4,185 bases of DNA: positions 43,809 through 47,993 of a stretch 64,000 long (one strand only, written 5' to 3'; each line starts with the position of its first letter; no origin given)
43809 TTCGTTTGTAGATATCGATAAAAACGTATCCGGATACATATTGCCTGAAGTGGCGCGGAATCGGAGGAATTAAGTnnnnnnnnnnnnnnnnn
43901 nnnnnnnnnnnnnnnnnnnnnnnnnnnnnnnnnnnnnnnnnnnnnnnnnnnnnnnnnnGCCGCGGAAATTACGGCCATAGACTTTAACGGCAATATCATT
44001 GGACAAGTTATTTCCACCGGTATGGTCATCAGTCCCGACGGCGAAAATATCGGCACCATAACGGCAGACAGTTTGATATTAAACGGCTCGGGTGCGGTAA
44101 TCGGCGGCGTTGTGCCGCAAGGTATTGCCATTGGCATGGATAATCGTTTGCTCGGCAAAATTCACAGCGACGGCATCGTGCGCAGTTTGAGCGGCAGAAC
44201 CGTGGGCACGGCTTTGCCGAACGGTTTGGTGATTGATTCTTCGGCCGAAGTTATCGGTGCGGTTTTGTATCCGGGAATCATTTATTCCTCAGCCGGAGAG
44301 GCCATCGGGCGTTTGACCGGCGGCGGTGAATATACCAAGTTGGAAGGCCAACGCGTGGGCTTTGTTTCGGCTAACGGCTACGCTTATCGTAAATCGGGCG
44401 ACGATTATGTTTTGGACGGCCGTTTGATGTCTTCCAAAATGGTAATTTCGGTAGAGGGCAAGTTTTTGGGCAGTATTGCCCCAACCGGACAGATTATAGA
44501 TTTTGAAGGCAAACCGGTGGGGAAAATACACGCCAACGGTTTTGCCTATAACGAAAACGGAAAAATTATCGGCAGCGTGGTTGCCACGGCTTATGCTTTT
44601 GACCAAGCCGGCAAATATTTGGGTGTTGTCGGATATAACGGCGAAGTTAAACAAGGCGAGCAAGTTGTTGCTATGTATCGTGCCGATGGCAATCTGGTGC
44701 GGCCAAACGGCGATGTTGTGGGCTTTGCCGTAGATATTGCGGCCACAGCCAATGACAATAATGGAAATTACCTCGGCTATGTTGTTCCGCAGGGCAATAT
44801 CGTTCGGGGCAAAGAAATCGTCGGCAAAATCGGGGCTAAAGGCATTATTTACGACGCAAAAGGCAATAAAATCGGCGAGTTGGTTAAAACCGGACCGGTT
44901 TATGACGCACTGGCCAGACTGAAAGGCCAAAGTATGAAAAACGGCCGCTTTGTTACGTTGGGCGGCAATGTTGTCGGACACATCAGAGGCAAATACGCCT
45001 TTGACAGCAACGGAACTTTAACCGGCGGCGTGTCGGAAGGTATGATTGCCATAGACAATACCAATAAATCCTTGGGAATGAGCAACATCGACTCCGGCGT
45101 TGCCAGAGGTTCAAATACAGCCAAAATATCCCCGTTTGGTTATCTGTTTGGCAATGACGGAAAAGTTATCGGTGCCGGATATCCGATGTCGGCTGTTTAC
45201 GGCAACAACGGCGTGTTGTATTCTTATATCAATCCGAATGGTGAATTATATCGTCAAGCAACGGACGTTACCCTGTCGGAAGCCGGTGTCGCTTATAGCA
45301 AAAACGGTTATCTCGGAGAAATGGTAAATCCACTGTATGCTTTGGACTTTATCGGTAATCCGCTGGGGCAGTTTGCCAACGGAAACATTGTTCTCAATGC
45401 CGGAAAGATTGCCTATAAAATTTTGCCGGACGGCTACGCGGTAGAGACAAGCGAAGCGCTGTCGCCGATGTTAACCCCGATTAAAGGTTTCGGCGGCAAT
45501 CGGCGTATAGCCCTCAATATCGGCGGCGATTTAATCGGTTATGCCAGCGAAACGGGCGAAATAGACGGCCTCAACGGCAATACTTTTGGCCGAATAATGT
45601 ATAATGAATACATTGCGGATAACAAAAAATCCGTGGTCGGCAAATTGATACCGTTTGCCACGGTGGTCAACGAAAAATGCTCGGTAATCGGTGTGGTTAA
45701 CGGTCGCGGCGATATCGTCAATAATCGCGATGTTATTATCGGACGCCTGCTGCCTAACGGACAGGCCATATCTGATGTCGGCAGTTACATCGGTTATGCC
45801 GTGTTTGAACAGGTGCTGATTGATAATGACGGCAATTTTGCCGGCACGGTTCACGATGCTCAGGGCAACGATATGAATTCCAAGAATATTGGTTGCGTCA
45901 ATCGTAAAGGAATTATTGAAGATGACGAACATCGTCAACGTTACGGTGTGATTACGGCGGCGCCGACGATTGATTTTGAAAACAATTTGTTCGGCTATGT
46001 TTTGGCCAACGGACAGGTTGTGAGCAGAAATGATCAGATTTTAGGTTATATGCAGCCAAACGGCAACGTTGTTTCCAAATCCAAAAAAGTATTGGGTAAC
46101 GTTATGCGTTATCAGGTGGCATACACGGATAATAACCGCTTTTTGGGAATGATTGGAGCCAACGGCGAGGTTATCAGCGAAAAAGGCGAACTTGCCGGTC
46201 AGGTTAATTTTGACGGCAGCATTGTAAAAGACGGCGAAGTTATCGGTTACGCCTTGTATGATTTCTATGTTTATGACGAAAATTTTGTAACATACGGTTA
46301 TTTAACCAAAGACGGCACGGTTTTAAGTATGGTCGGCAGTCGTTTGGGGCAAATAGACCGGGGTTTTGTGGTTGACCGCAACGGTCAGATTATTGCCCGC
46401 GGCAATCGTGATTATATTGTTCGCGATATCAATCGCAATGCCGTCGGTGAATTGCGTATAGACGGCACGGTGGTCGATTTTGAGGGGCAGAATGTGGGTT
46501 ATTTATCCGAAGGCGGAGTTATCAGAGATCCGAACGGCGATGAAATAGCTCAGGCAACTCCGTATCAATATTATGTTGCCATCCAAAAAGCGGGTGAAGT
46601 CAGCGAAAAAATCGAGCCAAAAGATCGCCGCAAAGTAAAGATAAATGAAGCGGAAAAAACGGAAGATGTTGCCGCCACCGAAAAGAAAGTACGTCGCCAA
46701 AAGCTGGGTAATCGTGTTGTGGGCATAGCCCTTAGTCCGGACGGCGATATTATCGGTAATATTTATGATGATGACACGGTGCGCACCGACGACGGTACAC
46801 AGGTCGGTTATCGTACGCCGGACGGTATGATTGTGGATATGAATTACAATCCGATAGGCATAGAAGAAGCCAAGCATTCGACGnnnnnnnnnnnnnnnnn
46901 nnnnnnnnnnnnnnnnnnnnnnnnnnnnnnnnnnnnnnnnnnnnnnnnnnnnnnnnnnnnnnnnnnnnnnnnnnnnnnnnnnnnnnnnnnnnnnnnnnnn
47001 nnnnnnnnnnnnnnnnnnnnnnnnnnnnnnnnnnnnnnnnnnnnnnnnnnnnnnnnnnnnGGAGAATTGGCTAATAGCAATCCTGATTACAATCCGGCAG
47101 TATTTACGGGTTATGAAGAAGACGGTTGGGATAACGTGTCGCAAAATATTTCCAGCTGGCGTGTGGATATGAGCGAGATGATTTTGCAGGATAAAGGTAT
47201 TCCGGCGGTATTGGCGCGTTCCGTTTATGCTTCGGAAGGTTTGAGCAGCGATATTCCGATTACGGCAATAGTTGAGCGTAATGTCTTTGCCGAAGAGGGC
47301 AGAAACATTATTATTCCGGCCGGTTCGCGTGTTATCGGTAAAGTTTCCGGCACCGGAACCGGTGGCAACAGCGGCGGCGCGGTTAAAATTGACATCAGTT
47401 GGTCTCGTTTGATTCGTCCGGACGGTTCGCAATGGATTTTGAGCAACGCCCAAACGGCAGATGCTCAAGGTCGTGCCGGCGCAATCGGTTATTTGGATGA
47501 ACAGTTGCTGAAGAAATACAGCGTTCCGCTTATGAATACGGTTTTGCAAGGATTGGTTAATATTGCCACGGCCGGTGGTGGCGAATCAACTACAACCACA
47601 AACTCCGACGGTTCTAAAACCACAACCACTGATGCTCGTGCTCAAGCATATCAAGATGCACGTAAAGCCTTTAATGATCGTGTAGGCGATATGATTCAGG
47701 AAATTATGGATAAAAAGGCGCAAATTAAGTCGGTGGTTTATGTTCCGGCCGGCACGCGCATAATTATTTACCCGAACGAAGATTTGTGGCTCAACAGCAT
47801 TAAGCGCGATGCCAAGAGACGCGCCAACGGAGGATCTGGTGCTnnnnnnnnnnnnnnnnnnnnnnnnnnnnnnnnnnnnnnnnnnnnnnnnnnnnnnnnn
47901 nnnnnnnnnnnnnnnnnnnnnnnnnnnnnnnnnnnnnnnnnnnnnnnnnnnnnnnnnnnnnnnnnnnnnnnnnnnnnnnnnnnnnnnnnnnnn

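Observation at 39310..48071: VirB10 expanded into two adjacent giant ORFs built from about 13-aa NG-x-(V/I)-IG periodic repeats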

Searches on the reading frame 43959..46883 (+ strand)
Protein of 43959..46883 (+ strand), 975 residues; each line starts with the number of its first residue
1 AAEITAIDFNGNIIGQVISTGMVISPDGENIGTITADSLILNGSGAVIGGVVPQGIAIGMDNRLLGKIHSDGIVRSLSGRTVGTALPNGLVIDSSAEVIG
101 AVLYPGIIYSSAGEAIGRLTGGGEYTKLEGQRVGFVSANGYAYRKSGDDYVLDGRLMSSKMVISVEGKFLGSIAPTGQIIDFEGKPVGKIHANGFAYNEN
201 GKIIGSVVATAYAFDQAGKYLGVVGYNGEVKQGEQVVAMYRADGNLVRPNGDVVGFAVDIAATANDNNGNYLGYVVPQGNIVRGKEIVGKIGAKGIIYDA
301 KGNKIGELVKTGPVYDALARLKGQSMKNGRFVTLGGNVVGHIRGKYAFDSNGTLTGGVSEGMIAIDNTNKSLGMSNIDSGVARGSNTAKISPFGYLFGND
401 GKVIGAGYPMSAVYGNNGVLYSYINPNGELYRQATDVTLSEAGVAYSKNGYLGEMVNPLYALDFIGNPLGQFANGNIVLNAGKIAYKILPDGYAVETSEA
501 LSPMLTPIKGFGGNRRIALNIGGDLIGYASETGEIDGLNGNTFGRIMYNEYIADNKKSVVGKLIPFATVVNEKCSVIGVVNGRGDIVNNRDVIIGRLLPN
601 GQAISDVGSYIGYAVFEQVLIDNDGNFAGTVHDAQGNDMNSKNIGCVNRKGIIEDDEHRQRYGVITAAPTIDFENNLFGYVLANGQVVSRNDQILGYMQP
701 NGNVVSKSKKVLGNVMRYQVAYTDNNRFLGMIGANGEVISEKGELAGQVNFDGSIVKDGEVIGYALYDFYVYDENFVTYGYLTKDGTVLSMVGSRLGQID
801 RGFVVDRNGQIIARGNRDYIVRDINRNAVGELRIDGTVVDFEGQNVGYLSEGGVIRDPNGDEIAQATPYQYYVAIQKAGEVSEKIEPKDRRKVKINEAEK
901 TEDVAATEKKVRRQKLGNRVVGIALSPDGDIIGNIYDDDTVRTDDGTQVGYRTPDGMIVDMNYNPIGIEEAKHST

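Call 38: predict_structure(alignment_id=A1)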
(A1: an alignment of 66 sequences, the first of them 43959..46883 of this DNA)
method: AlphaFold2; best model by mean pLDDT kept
length: 975 residues; sequences in the alignment: 66
mean_pLDDT: 89.6   pTM: 0.84
mean pLDDT of the five models: 89.6, 88.3, 87.8, 87.5, 87.3
residues with pLDDT >= 90: 743; 70-90: 179; 50-70: 5; < 50: 48
segments of 3 or more residues with pLDDT < 50: 876-917, 972-975
pLDDT, mean of each block of 10 residues (from residue 1): 76 88 89 88 87 90 90 90 93 94 92 92 89 94 92 89 90 90 90 93 91 93 90 87 91 92 93 94 92 93 93 96 95 94 95 94 93 94 90 95 94 95 94 84 93 95 94 94 94 95 95 96 95 91 94 93 97 95 95 96 93 96 95 94 94 94 97 96 96 96 95 97 95 95 93 95 97 96 95 91 89 95 95 95 95 92 94 61 32 28 31 45 87 89 88 86 87 42
secondary structure, 60 per line:
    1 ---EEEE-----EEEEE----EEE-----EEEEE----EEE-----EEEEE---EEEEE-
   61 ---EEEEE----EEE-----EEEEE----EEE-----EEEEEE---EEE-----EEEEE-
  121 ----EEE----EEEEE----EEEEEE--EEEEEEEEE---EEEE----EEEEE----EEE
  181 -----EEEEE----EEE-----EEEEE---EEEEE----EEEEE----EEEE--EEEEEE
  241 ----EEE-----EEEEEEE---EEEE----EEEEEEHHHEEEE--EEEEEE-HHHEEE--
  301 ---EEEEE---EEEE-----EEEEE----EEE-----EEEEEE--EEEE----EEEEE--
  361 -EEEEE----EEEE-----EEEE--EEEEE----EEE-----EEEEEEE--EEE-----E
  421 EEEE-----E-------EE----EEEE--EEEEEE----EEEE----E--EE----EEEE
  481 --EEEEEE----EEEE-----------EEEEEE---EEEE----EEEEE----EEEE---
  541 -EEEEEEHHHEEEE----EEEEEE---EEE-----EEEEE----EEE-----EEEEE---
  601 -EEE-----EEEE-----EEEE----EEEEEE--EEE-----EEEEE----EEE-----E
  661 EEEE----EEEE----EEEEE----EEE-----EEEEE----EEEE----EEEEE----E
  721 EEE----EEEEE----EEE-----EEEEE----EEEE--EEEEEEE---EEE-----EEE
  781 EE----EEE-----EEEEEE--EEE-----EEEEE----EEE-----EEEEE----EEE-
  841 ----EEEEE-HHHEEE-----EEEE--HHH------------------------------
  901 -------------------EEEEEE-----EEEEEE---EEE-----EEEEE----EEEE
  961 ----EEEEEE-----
elements in order (helices of 4 or more, strands of 3 or more residues): E4-7 E13-17 E22-24 E30-34 E39-41 E47-51 E55-59 E64-68 E73-75 E81-85 E90-92 E98-103 E107-109 E115-119 E125-127 E132-136 E141-146 E149-157 E161-164 E169-173 E178-180 E186-190 E195-197 E203-207 E211-215 E220-224 E229-232 E235-240 E245-247 E253-259 E263-266 E271-276 E280-283 E286-291 E296-298 E304-308 E312-315 E321-325 E330-332 E338-343 E346-349 E354-358 E362-366 E371-374 E380-383 E386-390 E395-397 E403-409 E412-414 E420-424 E444-447 E450-455 E460-463 E477-480 E483-488 E493-496 E508-513 E517-520 E525-529 E534-537 E542-547 E551-554 E559-564 E568-570 E576-580 E585-587 E593-597 E602-604 E610-613 E619-622 E627-632 E635-637 E643-647 E652-654 E660-664 E669-672 E677-681 E686-688 E694-698 E703-706 E711-715 E720-723 E728-732 E737-739 E745-749 E754-757 E760-766 E770-772 E778-782 E787-789 E795-800 E803-805 E811-815 E820-822 E828-832 E837-839 E845-849 E854-856 E862-865 E920-925 E931-936 E940-942 E948-952 E957-960 E965-970

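Call 41: fold_search(model_id=the predicted structure, library=pdb)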
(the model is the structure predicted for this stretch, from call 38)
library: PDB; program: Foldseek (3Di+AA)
matches with E <= 10: 1063; with E <= 0.001: 82
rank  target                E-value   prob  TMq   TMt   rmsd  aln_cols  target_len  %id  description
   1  8qjc                  2.1e-24  0.96  0.09  0.09  29.6      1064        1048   13  T6SS-linked Rhs repeat protein - Salmonella bongori Rhs-core domain with toxin domain (released 2024-09-25)
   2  8qjb_A                3.3e-24  0.90  0.08  0.08  29.8      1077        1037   13  T6SS-linked Rhs repeat protein - Salmonella bongori Rhs-core domain extended N-terminus (released 2024-09-25)
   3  7pq5                  5.2e-23  0.82  0.07  0.07  29.5      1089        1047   10  Photorhabdus laumondii T6SS-associated Rhs protein carrying the Tre23 toxin domain (released 2021-12-01)
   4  8uxt                  2.6e-20  0.84  0.09  0.07  28.7      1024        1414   12  Acinetobacter baumannii Tse15 Rhs effector, toxin cleavage mutant (D1369N, D1391N) (released 2024-10-09)
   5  6cmx_A                8.2e-19  0.82  0.10  0.09  28.6       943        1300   12  Human Teneurin 2 extra-cellular region (released 2018-07-25)
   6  6sup                  2.0e-13  0.16  0.07  0.05  31.4       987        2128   10  Crystal Structure of TcdB2-TccC3-Cdc42 (released 2019-12-04)
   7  6sue_F                1.4e-12  0.18  0.08  0.05  29.7       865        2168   11  Structure of Photorhabdus luminescens Tc holotoxin pore, Mutation TccC3-D651A (released 2019-11-06)
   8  4o9x                  2.9e-12  0.11  0.07  0.05  29.5       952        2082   10  Crystal Structure of TcdB2-TccC3 (released 2014-02-26)
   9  4igl_D                1.1e-11  0.13  0.07  0.09  28.5       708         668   13  Structure of the RHS-repeat containing BC component of the secreted ABC toxin complex from Yersinia entomophaga (released 2013-08-07)
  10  4igl_B                2.9e-11  0.13  0.08  0.09  29.6       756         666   11  Structure of the RHS-repeat containing BC component of the secreted ABC toxin complex from Yersinia entomophaga (released 2013-08-07)
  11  6suf_F                5.1e-11  0.08  0.07  0.04  30.5       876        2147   11  Structure of Photorhabdus luminescens Tc holotoxin pore (released 2019-11-06)
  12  6h6e_F                6.4e-11  0.09  0.07  0.05  28.8       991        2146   10  PTC3 holotoxin complex from Photorhabdus luminecens in prepore state (TcdA1, TcdB2, TccC3) (released 2018-10-03)
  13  8f5p_C                9.1e-11  0.20  0.09  0.08  25.2       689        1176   10  Structure of Leishmania tarentolae IFT-A (state 2) (released 2022-12-21)
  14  5kis_B                1.1e-10  0.08  0.06  0.08  28.8       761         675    8  YenB/RHS2 complex (released 2017-08-09)
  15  6h6f_F                1.3e-10  0.10  0.08  0.05  30.9       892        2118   11  PTC3 holotoxin complex from Photorhabdus luminiscens - Mutant TcC-D651A (released 2018-10-03)
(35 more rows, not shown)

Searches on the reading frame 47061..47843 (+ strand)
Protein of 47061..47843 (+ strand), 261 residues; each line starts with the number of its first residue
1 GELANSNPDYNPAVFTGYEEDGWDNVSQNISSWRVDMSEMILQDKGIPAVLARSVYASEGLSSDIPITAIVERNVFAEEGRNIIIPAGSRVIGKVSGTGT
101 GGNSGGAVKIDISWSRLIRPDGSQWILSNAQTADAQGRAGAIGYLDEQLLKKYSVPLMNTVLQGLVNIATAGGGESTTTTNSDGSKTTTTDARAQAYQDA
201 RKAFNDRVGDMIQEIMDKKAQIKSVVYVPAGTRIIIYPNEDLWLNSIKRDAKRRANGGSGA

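Call 94: search_protein_representatives(protein=window:47061-47843:+)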
Query: 261 residues. Proteins with E-value up to 0.001 (for the whole library): 2957; up to 1e-10: 800; up to 1e-30: 74. The best 150 are listed.
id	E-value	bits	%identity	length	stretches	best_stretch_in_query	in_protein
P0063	5.9e-95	333.7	66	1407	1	9-258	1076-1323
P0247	4.2e-93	327.7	66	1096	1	13-251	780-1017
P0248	1.6e-78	279.9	59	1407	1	9-255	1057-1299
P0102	2.8e-76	272.6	59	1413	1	20-251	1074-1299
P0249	8.7e-72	257.8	55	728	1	16-256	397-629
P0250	1.0e-66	241.3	51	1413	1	6-252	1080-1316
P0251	8.9e-65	234.9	51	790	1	8-253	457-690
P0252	2.8e-64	233.3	51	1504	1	9-260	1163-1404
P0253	3.5e-63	229.7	52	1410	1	15-252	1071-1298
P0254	1.1e-62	228.0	61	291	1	66-259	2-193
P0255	2.0e-61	223.9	66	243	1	98-260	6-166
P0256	2.8e-61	223.4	51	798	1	7-251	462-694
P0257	2.0e-60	220.6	49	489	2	13-254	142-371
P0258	2.2e-59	217.2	51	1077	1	14-255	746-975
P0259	1.2e-58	214.8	49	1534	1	13-253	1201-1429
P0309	5.1e-35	137.4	40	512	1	20-254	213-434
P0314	3.4e-30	121.6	38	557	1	21-243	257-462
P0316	3.3e-29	118.4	36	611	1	21-255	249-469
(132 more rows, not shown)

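Call 99: search_protein_families(library=pfam, proteins=[P0309, P0314, P0316], max_evalue=0.05)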
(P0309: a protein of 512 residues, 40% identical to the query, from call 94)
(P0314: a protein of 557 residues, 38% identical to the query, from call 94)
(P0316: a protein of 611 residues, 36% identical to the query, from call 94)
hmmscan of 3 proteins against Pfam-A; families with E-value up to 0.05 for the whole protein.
P0309 (512 aa): 2 families
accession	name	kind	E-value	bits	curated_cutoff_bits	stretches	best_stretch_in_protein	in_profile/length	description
PF03743.19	TrbI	-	8.8e-42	143.5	35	1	236-424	2-188/188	Bacterial conjugation TrbI-like protein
PF15780.11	ASH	-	0.02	15.5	27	1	118-150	60-92/98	Abnormal spindle-like microcephaly-assoc'd, ASPM-SPD-2-Hydin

P0314 (557 aa): 3 families
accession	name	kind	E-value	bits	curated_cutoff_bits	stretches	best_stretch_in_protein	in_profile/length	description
PF03743.19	TrbI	-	1.1e-35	123.6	35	1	274-463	2-188/188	Bacterial conjugation TrbI-like protein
PF22544.2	HYDIN_VesB_CFA65-like_Ig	-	0.0097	16.6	25.5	1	75-179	7-98/100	HYDIN/CFA65/VesB-like, Ig-like domain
PF00936.24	BMC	-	0.033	14.6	24.5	0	391-435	29-71/75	BMC domain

P0316 (611 aa): 1 family
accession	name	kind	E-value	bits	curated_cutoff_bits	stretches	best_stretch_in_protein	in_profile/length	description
PF03743.19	TrbI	-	5.3e-31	108.4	35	1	271-458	2-188/188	Bacterial conjugation TrbI-like protein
